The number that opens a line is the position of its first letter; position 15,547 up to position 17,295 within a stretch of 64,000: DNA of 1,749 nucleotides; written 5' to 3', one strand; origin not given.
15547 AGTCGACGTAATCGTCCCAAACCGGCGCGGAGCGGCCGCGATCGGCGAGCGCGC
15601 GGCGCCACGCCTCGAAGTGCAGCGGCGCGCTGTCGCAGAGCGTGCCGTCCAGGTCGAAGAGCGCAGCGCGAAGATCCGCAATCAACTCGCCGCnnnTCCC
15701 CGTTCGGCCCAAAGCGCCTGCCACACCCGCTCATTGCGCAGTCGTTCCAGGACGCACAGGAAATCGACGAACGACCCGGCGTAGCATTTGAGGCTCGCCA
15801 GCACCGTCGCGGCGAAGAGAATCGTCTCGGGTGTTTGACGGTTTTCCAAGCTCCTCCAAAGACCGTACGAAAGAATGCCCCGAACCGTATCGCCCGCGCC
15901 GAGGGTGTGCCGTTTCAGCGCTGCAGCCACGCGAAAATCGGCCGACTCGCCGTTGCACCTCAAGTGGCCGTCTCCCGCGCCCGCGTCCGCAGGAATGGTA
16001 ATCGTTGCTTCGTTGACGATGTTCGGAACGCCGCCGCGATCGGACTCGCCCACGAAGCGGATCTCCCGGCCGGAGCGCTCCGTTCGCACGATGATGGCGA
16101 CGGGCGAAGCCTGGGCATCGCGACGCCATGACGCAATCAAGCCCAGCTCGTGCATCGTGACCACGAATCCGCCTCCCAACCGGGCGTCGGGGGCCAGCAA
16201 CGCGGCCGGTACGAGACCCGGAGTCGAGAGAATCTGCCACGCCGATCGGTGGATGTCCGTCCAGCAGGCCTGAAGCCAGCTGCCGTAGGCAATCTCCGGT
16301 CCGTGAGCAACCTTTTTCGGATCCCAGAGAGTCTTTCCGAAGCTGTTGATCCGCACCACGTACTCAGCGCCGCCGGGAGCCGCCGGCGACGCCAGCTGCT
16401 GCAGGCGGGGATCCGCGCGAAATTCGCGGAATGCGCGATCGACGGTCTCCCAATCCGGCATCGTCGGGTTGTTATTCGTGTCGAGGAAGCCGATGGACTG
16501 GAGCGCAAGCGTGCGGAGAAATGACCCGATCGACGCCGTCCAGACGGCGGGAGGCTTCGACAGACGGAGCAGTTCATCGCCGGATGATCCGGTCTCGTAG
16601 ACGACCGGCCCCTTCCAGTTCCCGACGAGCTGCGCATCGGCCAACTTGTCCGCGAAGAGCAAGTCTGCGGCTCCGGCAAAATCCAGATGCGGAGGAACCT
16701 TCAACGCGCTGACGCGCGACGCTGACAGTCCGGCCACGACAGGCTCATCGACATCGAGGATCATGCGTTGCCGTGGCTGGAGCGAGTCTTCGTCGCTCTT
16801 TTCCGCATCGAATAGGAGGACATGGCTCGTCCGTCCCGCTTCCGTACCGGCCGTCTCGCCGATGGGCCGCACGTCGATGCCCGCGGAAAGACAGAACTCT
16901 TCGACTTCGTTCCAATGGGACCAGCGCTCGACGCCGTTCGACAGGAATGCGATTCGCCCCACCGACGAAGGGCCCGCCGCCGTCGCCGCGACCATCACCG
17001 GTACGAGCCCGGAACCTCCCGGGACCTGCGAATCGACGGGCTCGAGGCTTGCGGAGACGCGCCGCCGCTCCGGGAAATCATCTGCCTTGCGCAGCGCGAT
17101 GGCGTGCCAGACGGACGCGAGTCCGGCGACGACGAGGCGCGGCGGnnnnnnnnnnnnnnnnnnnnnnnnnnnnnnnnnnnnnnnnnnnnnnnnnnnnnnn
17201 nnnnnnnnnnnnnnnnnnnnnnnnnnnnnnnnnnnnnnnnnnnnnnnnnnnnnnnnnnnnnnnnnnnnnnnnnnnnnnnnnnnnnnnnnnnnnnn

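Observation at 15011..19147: ~946-aa SIR2_2-domain protein (ThsA/DSR-like NADase architecture) translationally coupled to a HAD phosphatase and preceded by a frameshifted nth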

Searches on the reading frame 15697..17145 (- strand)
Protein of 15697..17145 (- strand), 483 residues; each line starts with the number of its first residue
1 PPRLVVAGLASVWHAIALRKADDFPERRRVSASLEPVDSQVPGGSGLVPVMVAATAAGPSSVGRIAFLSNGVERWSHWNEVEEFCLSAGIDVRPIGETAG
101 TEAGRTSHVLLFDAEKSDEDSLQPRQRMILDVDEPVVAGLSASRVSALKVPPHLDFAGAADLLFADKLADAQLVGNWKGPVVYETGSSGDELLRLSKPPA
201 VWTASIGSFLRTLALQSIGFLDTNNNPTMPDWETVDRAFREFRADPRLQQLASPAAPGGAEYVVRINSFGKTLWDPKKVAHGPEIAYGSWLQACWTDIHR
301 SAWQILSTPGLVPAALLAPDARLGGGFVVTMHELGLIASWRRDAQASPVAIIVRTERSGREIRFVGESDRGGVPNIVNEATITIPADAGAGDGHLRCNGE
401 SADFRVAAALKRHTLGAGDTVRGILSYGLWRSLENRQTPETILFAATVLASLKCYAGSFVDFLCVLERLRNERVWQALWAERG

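Call 50: search_protein_families(library=pfam, alignment_id=A3, max_evalue=10)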
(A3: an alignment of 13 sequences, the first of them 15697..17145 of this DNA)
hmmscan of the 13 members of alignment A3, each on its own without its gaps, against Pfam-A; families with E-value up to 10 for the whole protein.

A. member 1, window:15697-17145:- (483 aa): 1 family
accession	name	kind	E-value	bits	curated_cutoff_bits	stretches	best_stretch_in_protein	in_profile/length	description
PF14912.11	THEG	-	0.21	12.4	27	1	232-254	1-22/58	Testicular haploid expressed repeat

B. families by the number of members that match (of 13 scanned): 4 families
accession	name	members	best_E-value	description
PF19099.5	DUF5786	2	0.11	Family of unknown function (DUF5786)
PF00294.29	PfkB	1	0.13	pfkB family carbohydrate kinase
PF11574.13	Rpf1_C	1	0.2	Resuscitation-promoting factor Rpf1, C-terminal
PF14912.11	THEG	1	0.21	Testicular haploid expressed repeat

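Call 58: search_protein_representatives(alignment_id=A3)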
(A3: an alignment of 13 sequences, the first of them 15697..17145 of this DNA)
Query: 13 sequences, 495 profile positions. Proteins with E-value up to 0.001 (for the whole library): 38; up to 1e-10: 36; up to 1e-30: 32. The best 38 are listed.
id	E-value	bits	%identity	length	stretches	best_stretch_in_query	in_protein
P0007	5.1e-211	718.4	-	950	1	2-494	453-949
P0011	2.9e-210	716.0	-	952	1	1-494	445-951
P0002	1.1e-205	700.8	-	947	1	2-493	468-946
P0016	5.9e-195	665.5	-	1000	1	2-494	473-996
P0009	8.0e-191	651.8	-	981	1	2-493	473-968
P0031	1.3e-182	624.7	-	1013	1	2-493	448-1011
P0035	8.2e-176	602.3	-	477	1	31-492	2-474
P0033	8.0e-175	599.1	-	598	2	2-353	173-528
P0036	3.2e-171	587.2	-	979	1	2-493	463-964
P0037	2.8e-169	580.8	-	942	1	2-493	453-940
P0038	2.3e-156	538.2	-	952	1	3-492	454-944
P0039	1.5e-154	532.2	-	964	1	2-492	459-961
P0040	7.8e-150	516.6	-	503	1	2-492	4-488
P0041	1.8e-145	502.2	-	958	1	2-493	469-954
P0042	1.1e-140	486.5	-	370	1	2-349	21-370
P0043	2.9e-130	452.1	-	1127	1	2-493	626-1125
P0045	2.4e-79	284.1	-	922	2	4-222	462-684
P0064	6.7e-04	35.3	-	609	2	2-240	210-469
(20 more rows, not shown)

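Call 59: search_protein_families(library=pfam, proteins=[P0043, P0064, P0040, P0035, P0045], max_evalue=0.01)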
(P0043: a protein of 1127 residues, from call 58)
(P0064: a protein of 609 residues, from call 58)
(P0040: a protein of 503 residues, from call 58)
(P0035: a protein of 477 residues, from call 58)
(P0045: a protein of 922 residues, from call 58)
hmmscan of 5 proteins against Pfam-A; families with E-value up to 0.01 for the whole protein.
P0043 (1127 aa): 2 families
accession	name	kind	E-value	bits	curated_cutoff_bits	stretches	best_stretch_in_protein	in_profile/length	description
PF15677.10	CEND1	-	0.0066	17.4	27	0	126-216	20-108/143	Cell cycle exit and neuronal differentiation protein 1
PF13289.12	SIR2_2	-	0.0091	16.5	24.5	0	324-396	2-52/141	SIR2-like domain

P0064 (609 aa): 2 families
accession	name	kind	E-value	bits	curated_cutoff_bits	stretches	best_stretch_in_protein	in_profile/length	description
PF00294.29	PfkB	-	2.3e-14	53.9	25.8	2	477-588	195-293/302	pfkB family carbohydrate kinase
PF13289.12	SIR2_2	-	9.4e-13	48.9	24.5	1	10-157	3-141/141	SIR2-like domain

P0040 (503 aa): 0 families

P0035 (477 aa): 0 families

P0045 (922 aa): 1 family
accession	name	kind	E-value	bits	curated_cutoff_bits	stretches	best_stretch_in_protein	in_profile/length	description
PF13289.12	SIR2_2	-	1.2e-07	32.4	24.5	1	151-224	3-60/141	SIR2-like domain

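Call 61: find_homologous_proteins(query=P0064, max_evalue=0.001)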
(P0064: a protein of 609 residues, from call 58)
Query P0064 (609 aa): 11 proteins with E <= 0.001 among 8000 candidates.
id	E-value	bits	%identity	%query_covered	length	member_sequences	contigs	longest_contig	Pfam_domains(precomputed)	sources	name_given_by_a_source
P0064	0.0e+0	1408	100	100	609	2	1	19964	PF13289.13,PF00294.30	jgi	-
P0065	1.2e-82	296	33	98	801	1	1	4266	PF13289.13,PF00294.30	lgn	-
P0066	1.7e-81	292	33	98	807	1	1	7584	PF13289.13,PF00294.30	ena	-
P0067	1.9e-70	256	33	100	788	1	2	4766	PF13289.13,PF00294.30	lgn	-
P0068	1.8e-64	236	30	98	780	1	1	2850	PF13289.13,PF00294.30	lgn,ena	-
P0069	1.1e-63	233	31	98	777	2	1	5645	PF13289.13,PF00294.30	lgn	-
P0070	2.5e-62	229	29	99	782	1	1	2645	PF13289.13,PF00294.30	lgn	-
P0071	3.1e-62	229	33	99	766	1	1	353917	PF13289.13,PF00294.30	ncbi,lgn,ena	-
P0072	1.1e-60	224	31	98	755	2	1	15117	PF13289.13,PF00294.30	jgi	jgi:sugar/nucleoside kinase (ribokinase family)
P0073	1.9e-56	210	28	98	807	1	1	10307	PF13289.13,PF00294.30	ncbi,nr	ncbi:MAG: hypothetical protein F6K19_29200 [Cyanothece sp. SIO1E1]|nr:hypothetical protein [Cyanothe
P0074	4.6e-46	175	30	97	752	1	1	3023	PF13289.13,PF00294.30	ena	-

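Call 62: find_encoding_contigs(protein=P0071, flank=7000, max_places=2)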
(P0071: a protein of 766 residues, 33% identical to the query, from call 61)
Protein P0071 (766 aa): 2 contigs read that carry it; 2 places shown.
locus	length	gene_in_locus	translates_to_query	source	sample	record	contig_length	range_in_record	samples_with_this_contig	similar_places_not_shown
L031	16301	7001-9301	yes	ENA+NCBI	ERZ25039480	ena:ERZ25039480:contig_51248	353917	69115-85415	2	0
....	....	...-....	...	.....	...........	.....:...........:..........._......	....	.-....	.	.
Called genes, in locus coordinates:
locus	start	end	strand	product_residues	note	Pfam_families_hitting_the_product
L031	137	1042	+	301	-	-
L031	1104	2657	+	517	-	PF09206:ArabFuran-catal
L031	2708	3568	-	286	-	-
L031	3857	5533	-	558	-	PF16499:Melibiase_2, PF17801:Melibiase_C (weak)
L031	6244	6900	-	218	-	PF00702:Hydrolase, PF12710:HAD (weak), PF13419:HAD_2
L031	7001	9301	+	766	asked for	PF13289:SIR2_2, PF00294:PfkB (faint)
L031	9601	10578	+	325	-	PF00990:GGDEF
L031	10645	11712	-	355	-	PF00180:Iso_dh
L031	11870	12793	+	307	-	PF00691:OmpA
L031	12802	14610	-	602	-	PF13231:PMT_2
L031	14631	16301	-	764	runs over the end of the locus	PF07090:GATase1_like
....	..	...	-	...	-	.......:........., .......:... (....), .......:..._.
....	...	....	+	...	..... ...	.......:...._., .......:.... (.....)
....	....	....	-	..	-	?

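Call 63: find_encoding_contigs(protein=P0064, flank=7000, max_places=2)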
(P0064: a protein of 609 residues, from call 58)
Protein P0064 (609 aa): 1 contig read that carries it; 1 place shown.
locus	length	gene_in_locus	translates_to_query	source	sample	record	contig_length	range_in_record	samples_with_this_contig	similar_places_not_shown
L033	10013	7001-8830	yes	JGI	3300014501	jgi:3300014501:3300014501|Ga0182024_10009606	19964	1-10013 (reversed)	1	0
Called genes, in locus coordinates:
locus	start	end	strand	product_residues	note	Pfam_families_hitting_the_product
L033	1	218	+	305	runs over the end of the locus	PF03741:TerC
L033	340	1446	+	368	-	PF00465:Fe-ADH (weak), PF01761:DHQ_synthase, PF24621:DHQS_C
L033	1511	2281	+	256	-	PF01209:Ubie_methyltran, PF13489:Methyltransf_23, PF13649:Methyltransf_25, PF13847:Methyltransf_31, PF08241:Methyltransf_11, PF08242:Methyltransf_12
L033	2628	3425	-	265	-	-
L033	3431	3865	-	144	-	-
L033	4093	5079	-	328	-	PF12760:Zn_ribbon_IS1595, PF12762:DDE_Tnp_IS1595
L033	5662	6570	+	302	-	PF00459:Inositol_P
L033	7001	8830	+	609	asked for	PF13289:SIR2_2, PF00294:PfkB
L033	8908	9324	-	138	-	PF01850:PIN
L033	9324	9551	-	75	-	-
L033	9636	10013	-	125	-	?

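Call 64: find_encoding_contigs(protein=P0072, flank=7000, max_places=2)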
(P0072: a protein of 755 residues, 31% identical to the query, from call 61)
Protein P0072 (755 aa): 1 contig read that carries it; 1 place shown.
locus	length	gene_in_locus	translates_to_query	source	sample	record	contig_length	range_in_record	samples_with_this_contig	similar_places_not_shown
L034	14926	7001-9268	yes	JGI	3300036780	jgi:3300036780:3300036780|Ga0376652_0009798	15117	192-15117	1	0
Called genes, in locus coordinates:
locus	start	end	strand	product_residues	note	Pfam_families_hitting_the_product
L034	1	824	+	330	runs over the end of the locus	PF00480:ROK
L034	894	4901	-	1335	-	PF01582:TIR (weak), PF13676:TIR_2, PF13191:AAA_16 (weak), PF20703:nSTAND1, PF03781:FGE-sulfatase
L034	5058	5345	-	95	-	PF13560:HTH_31 (weak)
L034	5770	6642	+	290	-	PF03102:NeuB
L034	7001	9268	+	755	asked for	PF13289:SIR2_2 (weak), PF00294:PfkB (weak)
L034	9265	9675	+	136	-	PF00293:NUDIX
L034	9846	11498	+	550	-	PF05598:DUF772, PF13751:DDE_Tnp_1_6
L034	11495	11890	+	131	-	PF00239:Resolvase, PF02796:HTH_7 (weak)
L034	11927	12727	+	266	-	PF14022:DUF4238 (faint)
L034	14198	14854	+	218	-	-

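Call 65: find_encoding_contigs(protein=P0073, flank=7000, max_places=2)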
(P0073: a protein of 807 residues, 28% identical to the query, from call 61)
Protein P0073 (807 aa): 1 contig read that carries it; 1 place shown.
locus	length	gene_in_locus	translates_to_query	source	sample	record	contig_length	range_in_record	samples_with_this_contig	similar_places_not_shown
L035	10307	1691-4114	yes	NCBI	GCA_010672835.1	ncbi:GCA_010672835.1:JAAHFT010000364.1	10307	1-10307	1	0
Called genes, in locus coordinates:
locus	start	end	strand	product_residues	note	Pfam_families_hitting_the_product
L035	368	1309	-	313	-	PF13737:DDE_Tnp_1_5, PF01609:DDE_Tnp_1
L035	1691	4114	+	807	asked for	PF13289:SIR2_2, PF00294:PfkB (weak)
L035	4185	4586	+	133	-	PF00293:NUDIX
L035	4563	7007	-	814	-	PF20703:nSTAND1, PF13191:AAA_16 (weak), PF03781:FGE-sulfatase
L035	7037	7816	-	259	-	-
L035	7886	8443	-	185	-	PF18967:PycTM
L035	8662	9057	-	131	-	PF01850:PIN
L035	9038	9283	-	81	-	PF15937:PrlF_antitoxin (weak), PF04014:MazE_antitoxin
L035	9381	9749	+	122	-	-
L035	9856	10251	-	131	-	PF06271:RDD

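Call 72: search_protein_families(library=padloc, alignment_id=A4, max_evalue=0.01)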
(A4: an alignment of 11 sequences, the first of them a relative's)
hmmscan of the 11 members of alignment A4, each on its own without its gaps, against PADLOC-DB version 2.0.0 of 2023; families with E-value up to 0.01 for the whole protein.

A. member 1, P0071 (766 aa): 5 families
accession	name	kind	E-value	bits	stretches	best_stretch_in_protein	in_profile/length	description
PDLC00407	ThsA1|ThsA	-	1.6e-05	21.7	1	57-166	39-152/478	STALD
PDLC00409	ThsA1|ThsA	-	7.5e-05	20.2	1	57-139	40-124/242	STALD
PDLC02184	Dsr2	-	0.00017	17.7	1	91-141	88-140/1222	-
PDLC04968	PDC-S25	-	0.0038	14.3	1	119-167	140-186/517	-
PDLC04967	PDC-S25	-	0.0041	14.2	1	123-168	150-197/528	-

B. families by the number of members that match (of 11 scanned): 19 families
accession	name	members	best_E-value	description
PDLC00407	ThsA1|ThsA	11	6.5e-12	STALD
PDLC00409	ThsA1|ThsA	9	1.8e-09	STALD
PDLC04968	PDC-S25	9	8e-08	-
PDLC02184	Dsr2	8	6e-08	-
PDLC04082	SIR2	5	1.8e-05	-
PDLC04967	PDC-S25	4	0.00062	-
PDLC04093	SIR2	3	0.00052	-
PDLC02414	Aga_SIR2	2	6.2e-06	-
PDLC04087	SIR2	2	7.7e-05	-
PDLC02419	Aga_SIR2-PNTD1-PNTD2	2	0.00076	Class I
PDLC04089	SIR2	1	5.9e-05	-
PDLC04961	PDC-S21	1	6.5e-05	-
PDLC02401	Aga_SIR2-PNTD1-PNTD2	1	0.00013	Class I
PDLC02420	Aga_SIR2-PNTD1-PNTD2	1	0.00029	Class I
PDLC04166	Dsr1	1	0.0022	-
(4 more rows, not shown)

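Call 73: search_protein_families(library=ncbifam, proteins=[L034:9265-9675:+, L035:4185-4586:+, L033:5662-6570:+, L031:6244-6900:-], max_evalue=0.00001)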
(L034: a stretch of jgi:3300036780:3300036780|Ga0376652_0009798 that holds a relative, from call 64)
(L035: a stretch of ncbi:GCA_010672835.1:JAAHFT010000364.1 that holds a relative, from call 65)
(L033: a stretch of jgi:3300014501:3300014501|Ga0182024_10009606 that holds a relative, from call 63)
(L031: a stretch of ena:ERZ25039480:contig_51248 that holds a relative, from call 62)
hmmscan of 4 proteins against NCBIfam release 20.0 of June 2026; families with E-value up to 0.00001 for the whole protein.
L034:9265-9675:+ (136 aa): 9 families
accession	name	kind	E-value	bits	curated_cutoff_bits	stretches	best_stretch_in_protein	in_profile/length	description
NF041652.1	Nud_hyd_Dein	equivalog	2.3e-10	40.9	200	1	9-80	20-98/152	Nudix hydrolase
NF006530.0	PRK08999.1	equivalog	3.3e-08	33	245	1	5-105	9-112/315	Nudix family hydrolase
NF001938.0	PRK00714.1-5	equivalog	1.4e-07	31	116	1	8-57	19-76/172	RNA pyrophosphohydrolase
NF001934.0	PRK00714.1-1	equivalog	1.8e-07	30.7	241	1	9-60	15-65/176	RNA pyrophosphohydrolase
NF008044.0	PRK10776.1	equivalog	1.2e-06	28.4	148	1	5-87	7-92/130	8-oxo-dGTP diphosphatase MutT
NF006961.0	PRK09438.1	equivalog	1.4e-06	27.8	103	1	8-82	14-87/151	dihydroneopterin triphosphate diphosphatase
NF001937.0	PRK00714.1-4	equivalog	1.9e-06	27.6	139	1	9-64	15-69/161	RNA pyrophosphohydrolase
TIGR02705.1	nudix_YtkD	equivalog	2.1e-06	27.3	154.4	1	23-66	42-85/156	RNA deprotection pyrophosphohydrolase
NF001935.0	PRK00714.1-2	equivalog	6.1e-06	25.8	259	1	20-64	26-69/183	RNA pyrophosphohydrolase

L035:4185-4586:+ (133 aa): 5 families
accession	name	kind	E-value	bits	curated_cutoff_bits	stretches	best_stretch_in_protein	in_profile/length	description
NF041652.1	Nud_hyd_Dein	equivalog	6.1e-08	33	200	1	25-105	43-128/152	Nudix hydrolase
NF001934.0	PRK00714.1-1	equivalog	8.4e-07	28.6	241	1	9-59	15-65/176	RNA pyrophosphohydrolase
NF006530.0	PRK08999.1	equivalog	6.3e-06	25.5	245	1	14-91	19-99/315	Nudix family hydrolase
NF001936.0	PRK00714.1-3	equivalog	8e-06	25.8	118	0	11-52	21-62/155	RNA pyrophosphohydrolase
NF001938.0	PRK00714.1-5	equivalog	9.4e-06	25.1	116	0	23-55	43-75/172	RNA pyrophosphohydrolase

L033:5662-6570:+ (302 aa): 0 families

L031:6244-6900:- (218 aa): 27 families (the best 25 are shown)
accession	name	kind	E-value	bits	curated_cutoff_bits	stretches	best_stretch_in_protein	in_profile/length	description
TIGR02009.1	PGMB-YQAB-SF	subfamily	4.6e-26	92.1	153.35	1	4-183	2-185/186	beta-phosphoglucomutase family hydrolase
NF008087.0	PRK10826.1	equivalog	3.2e-25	89.1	191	1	4-189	8-196/222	hexitol phosphatase HxpB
TIGR01990.1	bPGM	equivalog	2.8e-21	76.3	189.4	1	4-184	2-186/187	beta-phosphoglucomutase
NF008610.0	PRK11587.1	equivalog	4.3e-21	75.3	282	1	4-189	4-186/219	sugar phosphatase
NF053653.1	InDiPhoBT2121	equivalog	2.5e-20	73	245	1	6-186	4-188/216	inorganic diphosphatase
TIGR01449.2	PGP_bact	equivalog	1.2e-18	67.4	180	1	6-194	1-194/213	phosphoglycolate phosphatase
TIGR01454.1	AHBA_synth_RP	hypoth_equivalog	1e-17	64.5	246.65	1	6-186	1-176/205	AHBA synthesis associated protein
NF008000.0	PRK10725.1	equivalog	6.6e-17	62.2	215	1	4-185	6-186/188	fructose-1-phosphate/6-phosphogluconate phosphatase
TIGR02253.1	CTE7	subfamily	8.2e-17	61.7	169.75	1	5-195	4-204/221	TIGR02253 family HAD-type hydrolase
TIGR01509.1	HAD-SF-IA-v3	subfamily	3.9e-16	59.6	29.4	1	76-182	56-152/154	HAD-IA family hydrolase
NF046057.1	bifunc_MtlD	equivalog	7.4e-16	57.7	800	1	5-185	9-192/683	bifunctional mannitol-1-phosphate dehydrogenase/phosphatase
TIGR03351.1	PhnX-like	hypoth_equivalog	6.4e-15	55.7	218.9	1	6-181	4-186/220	phosphonatase-like hydrolase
NF009804.0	PRK13288.1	equivalog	3.5e-14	52.8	218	1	4-191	4-188/215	pyrophosphatase PpaX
NF009695.0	PRK13222.1-2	equivalog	7e-14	51.8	225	1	6-211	9-222/226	phosphoglycolate phosphatase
NF009697.0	PRK13222.1-4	equivalog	1.1e-13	51.1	327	1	4-208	8-219/232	phosphoglycolate phosphatase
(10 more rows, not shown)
